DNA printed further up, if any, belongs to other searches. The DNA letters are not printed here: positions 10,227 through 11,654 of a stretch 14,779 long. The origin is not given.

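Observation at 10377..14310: Compact three-gene synthase-dependent exopolysaccharide module: TPR/beta-barrel porin, GT2 synthase and GH26-like hydrolase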

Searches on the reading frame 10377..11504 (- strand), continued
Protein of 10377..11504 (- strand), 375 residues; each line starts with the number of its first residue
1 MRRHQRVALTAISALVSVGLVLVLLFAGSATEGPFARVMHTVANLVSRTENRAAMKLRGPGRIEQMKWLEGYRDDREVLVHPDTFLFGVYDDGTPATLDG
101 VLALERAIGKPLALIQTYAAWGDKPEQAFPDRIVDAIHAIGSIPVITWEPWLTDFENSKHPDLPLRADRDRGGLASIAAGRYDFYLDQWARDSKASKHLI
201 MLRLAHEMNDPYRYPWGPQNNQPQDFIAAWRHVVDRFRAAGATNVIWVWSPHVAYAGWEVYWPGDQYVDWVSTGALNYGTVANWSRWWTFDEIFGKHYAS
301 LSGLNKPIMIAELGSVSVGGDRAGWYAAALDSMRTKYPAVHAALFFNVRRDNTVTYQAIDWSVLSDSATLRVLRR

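Call 67: fold_search(model_id=the predicted structure, library=pdb)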
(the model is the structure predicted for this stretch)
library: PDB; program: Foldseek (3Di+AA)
matches with E <= 10: 1281; with E <= 0.001: 171
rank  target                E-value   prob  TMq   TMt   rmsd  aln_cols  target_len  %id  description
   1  2v3g                  3.9e-25  1.00  0.65  0.88   2.6       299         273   33  Structure of a family 26 lichenase in complex with noeuromycin (released 2007-09-18)
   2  2bvd                  4.4e-25  1.00  0.65  0.87   2.7       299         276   33  HOW FAMILY 26 GLYCOSIDE HYDROLASES ORCHESTRATE CATALYSIS ON DIFFERENT POLYSACCHARIDES. STRUCTURE AND ACTIVITY OF A CLOST (released 2005-06-30)
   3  2bv9                  5.3e-25  1.00  0.65  0.85   2.7       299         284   33  HOW FAMILY 26 GLYCOSIDE HYDROLASES ORCHESTRATE CATALYSIS ON DIFFERENT POLYSACCHARIDES. STRUCTURE AND ACTIVITY OF A CLOST (released 2005-06-30)
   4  2vi0_A                5.6e-25  1.00  0.65  0.87   2.7       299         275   33  Lichenase CtLic26 in complex with a thio-oligosaccharide (released 2009-03-10)
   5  2cip_A                1.8e-24  1.00  0.65  0.88   2.7       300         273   32  Structure of the Michaelis complex of a family 26 lichenase (released 2006-07-12)
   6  2cit_A                1.9e-24  1.00  0.65  0.87   2.5       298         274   33  Structure of the covalent intermediate of a family 26 lichenase (released 2006-04-10)
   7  6zpl_C                2.9e-24  1.00  0.65  0.89   2.2       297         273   33  Inward-open structure of human glycine transporter 1 in complex with a benzoylisoindoline inhibitor, sybody Sb_GlyT1#7 (released 2021-03-17)
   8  3cbw_A                1.3e-13  1.00  0.53  0.58   6.0       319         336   19  Crystal structure of the YdhT protein from Bacillus subtilis (released 2008-03-11)
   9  2whk                  1.8e-13  1.00  0.53  0.59   5.6       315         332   18  Structure of Bacillus subtilis mannanase man26 (released 2009-05-26)
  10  7eet                  2.4e-13  1.00  0.56  0.61   5.9       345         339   18  Mannanase KMAN from Klebsiella oxytoca KUB-CW2-3 (released 2021-11-10)
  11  2qha_A                4.6e-13  1.00  0.53  0.58   5.9       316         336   19  From Structure to Function: Insights into the Catalytic Substrate Specificity and Thermostability Displayed by Bacillu (released 2008-05-20)
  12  3cbw_B                2.1e-12  1.00  0.49  0.55   5.8       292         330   20  Crystal structure of the YdhT protein from Bacillus subtilis (released 2008-03-11)
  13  2whm_A                7.2e-12  1.00  0.58  0.58   6.1       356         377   17  Cellvibrio japonicus Man26A E121A and E320G double mutant in complex with mannobiose (released 2009-05-26)
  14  1gvy_A                8.6e-12  1.00  0.61  0.61   5.8       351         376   17  Substrate distorsion by beta-mannanase from Pseudomonas cellulosa (released 2002-09-05)
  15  1gw1_A                1.1e-11  1.00  0.58  0.58   6.2       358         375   16  Substrate distortion by beta-mannanase from Pseudomonas cellulosa (released 2002-09-05)
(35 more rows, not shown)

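Call 83: find_related_loci(query=A5, collection=metagenome_contigs, flank=6000)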
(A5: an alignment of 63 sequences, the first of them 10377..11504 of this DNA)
Query A5 (375 aa) in metagenome_contigs; peptide patterns used: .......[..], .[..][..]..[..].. (x = any residue, [..] = any of these).
567 stretches matched a pattern; 428 encode a relative of the query (tblastn E <= 1e-3); the best 80 are kept; 80 distinct loci.
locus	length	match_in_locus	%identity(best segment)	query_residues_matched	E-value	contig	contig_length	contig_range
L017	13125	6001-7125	67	1-375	2e-176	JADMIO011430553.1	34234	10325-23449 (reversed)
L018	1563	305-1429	59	1-375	6e-166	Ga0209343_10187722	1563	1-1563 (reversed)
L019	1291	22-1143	60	1-374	2e-163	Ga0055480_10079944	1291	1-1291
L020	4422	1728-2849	58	1-374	6e-148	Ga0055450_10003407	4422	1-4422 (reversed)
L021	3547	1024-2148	58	1-375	2e-150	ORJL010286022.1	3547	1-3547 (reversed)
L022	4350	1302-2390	58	9-370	2e-147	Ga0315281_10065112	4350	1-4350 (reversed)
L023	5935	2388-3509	55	1-375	4e-144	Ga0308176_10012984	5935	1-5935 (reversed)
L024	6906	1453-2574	55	1-375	2e-143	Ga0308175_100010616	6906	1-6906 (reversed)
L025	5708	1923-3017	59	12-373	8e-144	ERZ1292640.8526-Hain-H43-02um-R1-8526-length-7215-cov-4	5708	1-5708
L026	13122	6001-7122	55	1-374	5e-142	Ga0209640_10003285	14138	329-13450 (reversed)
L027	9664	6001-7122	55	1-374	5e-142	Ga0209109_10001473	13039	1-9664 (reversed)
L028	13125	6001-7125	56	1-375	2e-141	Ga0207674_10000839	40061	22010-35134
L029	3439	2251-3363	56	2-373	9e-146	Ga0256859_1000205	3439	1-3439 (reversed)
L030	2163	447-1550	54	7-374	3e-150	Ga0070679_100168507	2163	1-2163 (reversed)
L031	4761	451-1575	56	1-375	3e-142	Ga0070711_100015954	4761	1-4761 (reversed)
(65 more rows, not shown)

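Call 87: search_protein_families(library=pfam, proteins=[L028:872-2761:+, L028:10364-12757:-, L028:10334-11014:+], max_evalue=0.001)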
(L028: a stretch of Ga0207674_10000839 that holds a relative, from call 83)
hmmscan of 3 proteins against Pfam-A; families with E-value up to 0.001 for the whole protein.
L028:872-2761:+ (630 aa): 6 families
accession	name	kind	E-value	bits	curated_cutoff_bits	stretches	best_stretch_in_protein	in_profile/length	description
PF00441.29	Acyl-CoA_dh_1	-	1.9e-43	148.6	22.4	1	313-459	1-146/150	Acyl-CoA dehydrogenase, C-terminal domain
PF02770.24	Acyl-CoA_dh_M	-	5.6e-26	91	33.3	1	201-301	1-97/97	Acyl-CoA dehydrogenase, middle domain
PF02771.21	Acyl-CoA_dh_N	-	6.3e-26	91.4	22.9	1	89-197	3-113/113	Acyl-CoA dehydrogenase, N-terminal domain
PF21343.2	ACAD9-ACADV_C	-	2.2e-21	76.8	27.8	1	509-624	1-118/120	ACAD9/ACADV, C-terminal domain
PF08028.16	Acyl-CoA_dh_2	-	4.7e-08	33.8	22.7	1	333-451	9-133/134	Acyl-CoA dehydrogenase, C-terminal domain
PF22924.1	ACOX_C_alpha1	-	2.1e-05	24.8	27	1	325-456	6-162/169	Acyl-CoA oxidase, C-alpha1 domain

L028:10364-12757:- (798 aa): 8 families
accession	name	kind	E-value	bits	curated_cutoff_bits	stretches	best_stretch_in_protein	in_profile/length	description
PF00326.27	Peptidase_S9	-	5.3e-45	154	22.6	1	563-764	7-210/213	Prolyl oligopeptidase family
PF07676.18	PD40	-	3.6e-22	78.2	20.9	2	346-371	2-26/38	WD40-like Beta Propeller Repeat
PF20434.5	BD-FAE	-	6.3e-14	52.4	26.8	1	537-724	11-215/215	BD-FAE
PF01738.24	DLH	-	5e-11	43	21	1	564-761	35-208/217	Dienelactone hydrolase family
PF00930.27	DPPIV_N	-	2.5e-09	36.8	22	0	328-376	18-65/354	Dipeptidyl peptidase IV (DPP IV) N-terminal region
PF02897.21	Peptidase_S9_N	-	7.3e-06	25.4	24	0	361-433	236-302/414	Prolyl oligopeptidase, N-terminal beta-propeller domain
PF25174.1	Beta-prop_THOC3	-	4.4e-05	23.1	305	0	177-246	123-187/272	THOC3 beta-propeller domain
PF07859.19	Abhydrolase_3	-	0.00011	22.5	25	0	597-743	45-208/210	alpha/beta hydrolase fold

L028:10334-11014:+ (227 aa): 0 families
